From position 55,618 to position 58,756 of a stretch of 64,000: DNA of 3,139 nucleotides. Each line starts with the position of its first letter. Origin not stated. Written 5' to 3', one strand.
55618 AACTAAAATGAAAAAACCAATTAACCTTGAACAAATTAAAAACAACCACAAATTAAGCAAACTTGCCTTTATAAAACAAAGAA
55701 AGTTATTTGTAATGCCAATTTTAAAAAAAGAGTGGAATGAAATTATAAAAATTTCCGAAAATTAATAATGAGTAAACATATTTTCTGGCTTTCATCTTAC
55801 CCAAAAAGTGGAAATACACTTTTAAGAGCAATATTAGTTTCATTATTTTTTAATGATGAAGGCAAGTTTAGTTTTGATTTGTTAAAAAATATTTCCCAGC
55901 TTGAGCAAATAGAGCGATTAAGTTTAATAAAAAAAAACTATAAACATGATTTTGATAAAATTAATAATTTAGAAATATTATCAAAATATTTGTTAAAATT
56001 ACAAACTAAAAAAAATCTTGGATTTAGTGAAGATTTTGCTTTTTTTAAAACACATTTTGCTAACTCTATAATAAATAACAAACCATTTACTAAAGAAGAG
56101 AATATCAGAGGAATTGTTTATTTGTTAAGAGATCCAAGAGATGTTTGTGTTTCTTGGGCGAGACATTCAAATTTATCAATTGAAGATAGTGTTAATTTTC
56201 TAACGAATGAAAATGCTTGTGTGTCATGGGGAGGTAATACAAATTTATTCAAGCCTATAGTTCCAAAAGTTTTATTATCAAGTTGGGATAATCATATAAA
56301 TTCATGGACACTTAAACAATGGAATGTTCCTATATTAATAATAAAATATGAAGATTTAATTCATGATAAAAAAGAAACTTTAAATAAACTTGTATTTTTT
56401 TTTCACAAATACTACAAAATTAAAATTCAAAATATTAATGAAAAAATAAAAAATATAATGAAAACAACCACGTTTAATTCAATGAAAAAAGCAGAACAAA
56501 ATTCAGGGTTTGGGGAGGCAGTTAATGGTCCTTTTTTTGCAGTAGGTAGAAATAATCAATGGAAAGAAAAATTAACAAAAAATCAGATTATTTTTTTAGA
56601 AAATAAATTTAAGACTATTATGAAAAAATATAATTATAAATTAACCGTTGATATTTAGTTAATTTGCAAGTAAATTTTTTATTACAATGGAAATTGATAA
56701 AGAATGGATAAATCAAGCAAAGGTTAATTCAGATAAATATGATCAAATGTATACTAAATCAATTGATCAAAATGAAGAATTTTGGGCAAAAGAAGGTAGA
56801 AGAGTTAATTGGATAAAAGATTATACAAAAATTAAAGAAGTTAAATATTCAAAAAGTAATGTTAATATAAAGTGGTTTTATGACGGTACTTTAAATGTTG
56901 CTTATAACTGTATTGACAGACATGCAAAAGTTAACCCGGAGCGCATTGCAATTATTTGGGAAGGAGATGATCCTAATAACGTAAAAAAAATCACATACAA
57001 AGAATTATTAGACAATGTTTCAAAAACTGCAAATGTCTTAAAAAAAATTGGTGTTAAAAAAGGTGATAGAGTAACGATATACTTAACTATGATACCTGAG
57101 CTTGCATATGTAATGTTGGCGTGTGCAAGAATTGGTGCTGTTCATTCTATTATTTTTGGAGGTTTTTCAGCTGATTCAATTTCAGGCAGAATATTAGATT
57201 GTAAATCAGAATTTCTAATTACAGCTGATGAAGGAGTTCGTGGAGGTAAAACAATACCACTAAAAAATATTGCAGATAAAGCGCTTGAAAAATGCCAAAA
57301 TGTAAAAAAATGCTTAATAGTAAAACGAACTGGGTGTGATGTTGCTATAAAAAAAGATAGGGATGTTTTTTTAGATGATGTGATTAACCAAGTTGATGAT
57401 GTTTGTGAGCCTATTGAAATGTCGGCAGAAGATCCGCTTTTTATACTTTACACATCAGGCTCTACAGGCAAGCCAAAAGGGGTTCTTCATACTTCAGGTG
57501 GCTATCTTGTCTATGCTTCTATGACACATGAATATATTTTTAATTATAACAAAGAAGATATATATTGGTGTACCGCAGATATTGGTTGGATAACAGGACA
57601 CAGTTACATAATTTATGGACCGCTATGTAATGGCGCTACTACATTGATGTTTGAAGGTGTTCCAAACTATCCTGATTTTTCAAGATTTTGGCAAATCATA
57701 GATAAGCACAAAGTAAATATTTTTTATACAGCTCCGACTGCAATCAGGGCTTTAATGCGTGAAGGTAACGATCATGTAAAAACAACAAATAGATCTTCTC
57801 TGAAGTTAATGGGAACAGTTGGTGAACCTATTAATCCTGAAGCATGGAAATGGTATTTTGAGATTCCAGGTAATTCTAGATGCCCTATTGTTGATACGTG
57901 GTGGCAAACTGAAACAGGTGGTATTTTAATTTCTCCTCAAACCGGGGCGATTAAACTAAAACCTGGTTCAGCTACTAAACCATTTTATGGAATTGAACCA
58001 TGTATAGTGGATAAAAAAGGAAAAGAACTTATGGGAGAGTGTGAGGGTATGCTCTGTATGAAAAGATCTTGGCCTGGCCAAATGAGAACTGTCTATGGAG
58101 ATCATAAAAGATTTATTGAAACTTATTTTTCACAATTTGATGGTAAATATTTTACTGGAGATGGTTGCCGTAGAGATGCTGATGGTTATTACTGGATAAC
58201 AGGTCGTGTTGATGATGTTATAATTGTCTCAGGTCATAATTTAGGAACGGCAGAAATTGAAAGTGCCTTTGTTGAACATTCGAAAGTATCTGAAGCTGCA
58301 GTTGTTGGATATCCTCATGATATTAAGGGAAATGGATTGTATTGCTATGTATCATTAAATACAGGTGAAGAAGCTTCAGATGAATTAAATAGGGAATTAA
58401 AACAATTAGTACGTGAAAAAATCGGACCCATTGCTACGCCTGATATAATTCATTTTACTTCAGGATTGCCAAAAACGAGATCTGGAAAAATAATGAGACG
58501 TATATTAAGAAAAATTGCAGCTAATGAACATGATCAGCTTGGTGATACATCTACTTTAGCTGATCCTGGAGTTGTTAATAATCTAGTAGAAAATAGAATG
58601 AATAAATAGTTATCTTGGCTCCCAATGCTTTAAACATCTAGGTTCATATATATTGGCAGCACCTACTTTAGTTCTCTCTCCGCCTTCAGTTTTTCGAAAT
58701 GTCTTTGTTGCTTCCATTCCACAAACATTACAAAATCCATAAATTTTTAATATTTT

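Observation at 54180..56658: EVE-domain gene and sulfotransferase module duplicated, with the second EVE copy decayed to its last ~55 codons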

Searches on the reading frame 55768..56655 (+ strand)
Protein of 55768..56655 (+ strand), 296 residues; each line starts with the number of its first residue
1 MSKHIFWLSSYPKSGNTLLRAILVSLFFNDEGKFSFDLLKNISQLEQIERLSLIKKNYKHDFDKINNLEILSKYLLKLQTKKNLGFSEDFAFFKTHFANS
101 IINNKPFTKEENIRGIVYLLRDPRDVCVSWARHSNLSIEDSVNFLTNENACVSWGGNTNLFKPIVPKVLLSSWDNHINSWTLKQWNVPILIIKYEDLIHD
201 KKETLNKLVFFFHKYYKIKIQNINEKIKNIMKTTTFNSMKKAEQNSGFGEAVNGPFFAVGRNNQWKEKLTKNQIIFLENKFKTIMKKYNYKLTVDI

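Call 9: search_protein_families(library=pfam, proteins=[window:55768-56655:+], max_evalue=0.01)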
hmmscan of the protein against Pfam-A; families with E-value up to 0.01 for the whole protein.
window:55768-56655:+ (296 aa): 2 families
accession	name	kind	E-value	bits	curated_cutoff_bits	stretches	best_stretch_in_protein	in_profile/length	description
PF00685.33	Sulfotransfer_1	-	1.8e-24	87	22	1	6-287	4-253/255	Sulfotransferase domain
PF13469.12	Sulfotransfer_3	-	0.00013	22.7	27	0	116-211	127-209/216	Sulfotransferase family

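Call 10: search_protein_families(library=ncbifam, proteins=[window:55768-56655:+], max_evalue=0.01)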
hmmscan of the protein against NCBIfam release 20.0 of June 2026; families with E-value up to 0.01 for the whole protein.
window:55768-56655:+ (296 aa): 0 families

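Call 37: find_encoding_contigs(protein=window:55768-56655:+, flank=4000, max_places=8)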
Protein window:55768-56655:+ (296 aa): 12 contigs read that carry it; 8 places shown.
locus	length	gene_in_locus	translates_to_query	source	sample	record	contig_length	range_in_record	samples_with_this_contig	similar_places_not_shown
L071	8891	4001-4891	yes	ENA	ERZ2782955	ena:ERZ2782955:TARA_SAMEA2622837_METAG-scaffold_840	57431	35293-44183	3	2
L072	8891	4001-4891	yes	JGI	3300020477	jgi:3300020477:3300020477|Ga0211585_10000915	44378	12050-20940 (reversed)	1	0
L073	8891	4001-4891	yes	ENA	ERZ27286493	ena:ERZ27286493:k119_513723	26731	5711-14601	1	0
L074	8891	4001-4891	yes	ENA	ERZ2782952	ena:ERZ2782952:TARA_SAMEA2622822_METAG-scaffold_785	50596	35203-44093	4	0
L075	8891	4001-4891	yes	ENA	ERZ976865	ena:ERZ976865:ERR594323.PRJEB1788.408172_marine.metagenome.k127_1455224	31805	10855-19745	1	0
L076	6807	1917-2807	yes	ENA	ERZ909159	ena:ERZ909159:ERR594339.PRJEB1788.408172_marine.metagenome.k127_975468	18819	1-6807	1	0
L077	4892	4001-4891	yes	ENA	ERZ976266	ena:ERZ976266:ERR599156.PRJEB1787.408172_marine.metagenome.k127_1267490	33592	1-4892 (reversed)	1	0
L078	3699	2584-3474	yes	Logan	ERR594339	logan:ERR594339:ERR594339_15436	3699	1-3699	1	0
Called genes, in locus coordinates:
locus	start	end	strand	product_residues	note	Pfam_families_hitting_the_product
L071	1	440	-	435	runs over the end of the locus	PF07219:HemY_N (weak)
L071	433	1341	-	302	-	-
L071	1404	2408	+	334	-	PF00814:TsaD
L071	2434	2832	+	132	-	PF01878:EVE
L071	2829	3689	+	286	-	PF00685:Sulfotransfer_1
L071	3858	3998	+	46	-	PF01878:EVE (weak)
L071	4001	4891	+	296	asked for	PF00685:Sulfotransfer_1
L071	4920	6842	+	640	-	PF16177:ACAS_N, PF00501:AMP-binding, PF13193:AMP-binding_C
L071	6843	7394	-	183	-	PF00265:TK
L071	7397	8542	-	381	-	-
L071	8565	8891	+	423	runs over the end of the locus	PF01029:NusB, PF01189:Methyltr_RsmB-F, PF13847:Methyltransf_31 (weak)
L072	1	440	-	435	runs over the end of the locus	PF07219:HemY_N (weak)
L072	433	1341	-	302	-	-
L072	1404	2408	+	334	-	PF00814:TsaD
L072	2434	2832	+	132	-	PF01878:EVE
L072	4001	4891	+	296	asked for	PF00685:Sulfotransfer_1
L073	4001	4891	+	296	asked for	PF00685:Sulfotransfer_1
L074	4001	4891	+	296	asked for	PF00685:Sulfotransfer_1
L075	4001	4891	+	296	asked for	PF00685:Sulfotransfer_1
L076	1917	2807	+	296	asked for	PF00685:Sulfotransfer_1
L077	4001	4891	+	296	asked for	PF00685:Sulfotransfer_1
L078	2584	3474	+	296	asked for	PF00685:Sulfotransfer_1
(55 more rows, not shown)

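Call 47: find_homologous_proteins(query=window:55768-56655:+, max_evalue=1e-40)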
Query window:55768-56655:+ (296 aa): 793 proteins with E <= 1e-40 among 3731 candidates; the best 120 are listed.
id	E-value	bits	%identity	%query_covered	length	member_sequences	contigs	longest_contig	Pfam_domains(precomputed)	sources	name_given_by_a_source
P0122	8.9e-188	641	98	100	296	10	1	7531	PF00685.34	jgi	-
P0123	2.8e-140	485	74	100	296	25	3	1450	PF00685.34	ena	-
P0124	9.2e-95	335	54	99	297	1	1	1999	PF13469.13,PF00685.34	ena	-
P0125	1.7e-92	328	54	100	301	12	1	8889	PF13469.13,PF00685.34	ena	-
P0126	7.4e-92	326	54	99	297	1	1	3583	PF00685.34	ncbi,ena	-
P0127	3.7e-90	320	53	100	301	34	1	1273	PF13469.13,PF00685.34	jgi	-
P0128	6.0e-90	320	50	99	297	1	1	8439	PF00685.34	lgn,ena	-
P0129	1.4e-89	318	52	100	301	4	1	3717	PF13469.13,PF00685.34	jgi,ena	-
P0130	2.6e-89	317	52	100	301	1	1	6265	PF13469.13,PF00685.34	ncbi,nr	ncbi:sulfotransferase domain-containing protein [Pelagibacteraceae bacterium]|nr:sulfotransferase do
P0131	9.2e-89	316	52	100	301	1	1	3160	PF13469.13,PF00685.34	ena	-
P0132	9.2e-89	316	54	99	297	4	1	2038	PF00685.34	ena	-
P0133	2.8e-88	314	51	99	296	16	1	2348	PF13469.13,PF00685.34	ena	-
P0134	5.8e-88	313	52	98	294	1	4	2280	PF13469.13,PF00685.34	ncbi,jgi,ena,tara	tara:strand:+ start:102 stop:986 length:885 start_codon:yes stop_codon:yes gene_type:complete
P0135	6.1e-88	313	52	98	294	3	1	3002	PF00685.34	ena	-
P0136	8.5e-88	313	49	100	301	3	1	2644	PF00685.34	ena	-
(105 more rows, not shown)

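Call 48: find_encoding_contigs(protein=P0122, flank=6000, max_places=4)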
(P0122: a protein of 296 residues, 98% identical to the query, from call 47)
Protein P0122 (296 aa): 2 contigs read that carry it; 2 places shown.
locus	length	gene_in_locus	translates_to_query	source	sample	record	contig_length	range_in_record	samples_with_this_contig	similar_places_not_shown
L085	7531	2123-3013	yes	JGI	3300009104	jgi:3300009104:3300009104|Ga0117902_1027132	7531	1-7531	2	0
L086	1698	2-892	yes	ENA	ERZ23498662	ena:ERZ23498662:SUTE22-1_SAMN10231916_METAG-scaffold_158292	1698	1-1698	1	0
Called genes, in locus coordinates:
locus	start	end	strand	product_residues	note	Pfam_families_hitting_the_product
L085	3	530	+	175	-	?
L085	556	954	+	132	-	PF01878:EVE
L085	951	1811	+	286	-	PF00685:Sulfotransfer_1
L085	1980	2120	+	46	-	PF01878:EVE (weak)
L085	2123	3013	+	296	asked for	PF00685:Sulfotransfer_1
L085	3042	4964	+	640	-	PF16177:ACAS_N, PF00501:AMP-binding, PF13193:AMP-binding_C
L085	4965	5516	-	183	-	PF00265:TK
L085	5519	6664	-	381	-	-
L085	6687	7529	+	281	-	?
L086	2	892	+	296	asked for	PF00685:Sulfotransfer_1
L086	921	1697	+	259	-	?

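Call 49: find_encoding_contigs(protein=P0123, flank=3000, max_places=6)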
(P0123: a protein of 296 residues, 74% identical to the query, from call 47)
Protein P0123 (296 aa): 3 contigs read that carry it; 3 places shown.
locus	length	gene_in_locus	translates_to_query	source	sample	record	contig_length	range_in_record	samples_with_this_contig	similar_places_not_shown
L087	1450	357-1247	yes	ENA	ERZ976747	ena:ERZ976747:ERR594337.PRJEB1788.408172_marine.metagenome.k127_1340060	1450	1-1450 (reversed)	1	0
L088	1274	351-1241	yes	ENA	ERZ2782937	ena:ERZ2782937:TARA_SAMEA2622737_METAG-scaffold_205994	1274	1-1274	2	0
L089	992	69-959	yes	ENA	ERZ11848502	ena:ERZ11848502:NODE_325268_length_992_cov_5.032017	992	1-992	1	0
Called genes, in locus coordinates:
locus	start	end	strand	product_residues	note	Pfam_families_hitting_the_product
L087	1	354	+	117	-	?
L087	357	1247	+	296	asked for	PF00685:Sulfotransfer_1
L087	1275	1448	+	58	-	?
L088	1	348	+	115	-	?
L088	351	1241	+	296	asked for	PF00685:Sulfotransfer_1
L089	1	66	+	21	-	?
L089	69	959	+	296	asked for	PF00685:Sulfotransfer_1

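Call 62: search_solved_structures(query=window:55768-56655:+, max_evalue=0.001)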
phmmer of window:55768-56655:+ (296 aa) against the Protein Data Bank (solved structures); distinct sequences matched with E-value up to 0.001: 34.
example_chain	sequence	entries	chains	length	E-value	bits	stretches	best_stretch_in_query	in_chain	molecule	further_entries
3mg9_A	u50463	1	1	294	1.9e-08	37.2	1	114-246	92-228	TEG12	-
3mgb_A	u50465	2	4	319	2.6e-08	36.8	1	114-245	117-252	TEG12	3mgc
3nib_A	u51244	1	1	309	1.8e-07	34.1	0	113-245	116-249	Teg14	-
3ckl_A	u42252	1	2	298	3.3e-07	33.2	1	92-285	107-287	Sulfotransferase family cytosolic 1B member 1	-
2z5f_A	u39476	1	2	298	5.7e-07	32.4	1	92-285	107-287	Sulfotransferase family cytosolic 1B member 1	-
4ifb_A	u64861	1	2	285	6e-07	32.3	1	92-273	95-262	Bile salt sulfotransferase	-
3f3y_A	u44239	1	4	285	3.8e-06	29.7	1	92-245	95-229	Bile salt sulfotransferase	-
1j99_A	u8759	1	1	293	3.8e-06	29.7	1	92-245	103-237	ALCOHOL SULFOTRANSFERASE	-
2qp3_A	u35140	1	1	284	3.9e-06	29.7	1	92-245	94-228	Bile salt sulfotransferase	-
1efh_A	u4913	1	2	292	4.8e-06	29.3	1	92-245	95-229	HYDROXYSTEROID SULFOTRANSFERASE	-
1ov4_A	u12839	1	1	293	4.9e-06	29.3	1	92-245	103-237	Alcohol sulfotransferase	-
2reo_A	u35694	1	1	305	7.2e-06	28.8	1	91-271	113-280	Putative sulfotransferase 1C3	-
2qp4_A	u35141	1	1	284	7.2e-06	28.8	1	92-245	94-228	Bile salt sulfotransferase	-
2h8k_A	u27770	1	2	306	7.3e-06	28.8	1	91-271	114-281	SULT1C3 splice variant d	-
7v1o_A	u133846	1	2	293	1.9e-05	27.4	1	114-287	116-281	Amine sulfotransferase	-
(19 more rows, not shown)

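Call 71: search_protein_families(library=padloc, proteins=[window:55768-56655:+], max_evalue=0.01)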
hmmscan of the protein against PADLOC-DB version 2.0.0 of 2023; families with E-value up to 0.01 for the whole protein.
window:55768-56655:+ (296 aa): 0 families

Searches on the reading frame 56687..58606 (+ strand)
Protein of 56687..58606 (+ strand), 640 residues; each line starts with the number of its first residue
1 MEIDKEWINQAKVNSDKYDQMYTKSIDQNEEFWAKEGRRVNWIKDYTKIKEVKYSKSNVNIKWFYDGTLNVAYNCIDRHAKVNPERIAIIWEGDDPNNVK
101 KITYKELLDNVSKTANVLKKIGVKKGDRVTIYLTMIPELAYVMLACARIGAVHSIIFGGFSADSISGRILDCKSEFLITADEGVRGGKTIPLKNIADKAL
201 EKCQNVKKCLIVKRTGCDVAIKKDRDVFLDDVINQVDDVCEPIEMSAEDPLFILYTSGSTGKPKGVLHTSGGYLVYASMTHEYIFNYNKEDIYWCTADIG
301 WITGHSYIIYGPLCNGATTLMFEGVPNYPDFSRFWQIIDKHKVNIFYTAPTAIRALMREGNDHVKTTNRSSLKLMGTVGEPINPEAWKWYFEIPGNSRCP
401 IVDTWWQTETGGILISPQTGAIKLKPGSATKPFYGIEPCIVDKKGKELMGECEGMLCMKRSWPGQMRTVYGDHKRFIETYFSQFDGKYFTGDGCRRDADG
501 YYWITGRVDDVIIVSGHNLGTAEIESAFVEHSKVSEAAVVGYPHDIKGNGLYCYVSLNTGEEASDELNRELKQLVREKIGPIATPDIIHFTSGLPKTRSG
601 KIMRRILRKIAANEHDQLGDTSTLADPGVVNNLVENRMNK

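Call 9: search_protein_families(library=pfam, proteins=[window:56687-58606:+], max_evalue=0.01)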
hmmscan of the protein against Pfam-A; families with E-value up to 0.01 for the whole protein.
window:56687-58606:+ (640 aa): 3 families
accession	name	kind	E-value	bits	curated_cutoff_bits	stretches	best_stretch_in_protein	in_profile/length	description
PF00501.34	AMP-binding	-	1.9e-83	280.8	29.9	1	77-461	2-377/384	AMP-binding enzyme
PF13193.12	AMP-binding_C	-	1.3e-24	87.3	24.5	1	523-601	1-76/76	AMP-binding enzyme C-terminal domain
PF16177.11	ACAS_N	-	1.1e-16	60.8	27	1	18-75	1-55/55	Acetyl-coenzyme A synthetase N-terminus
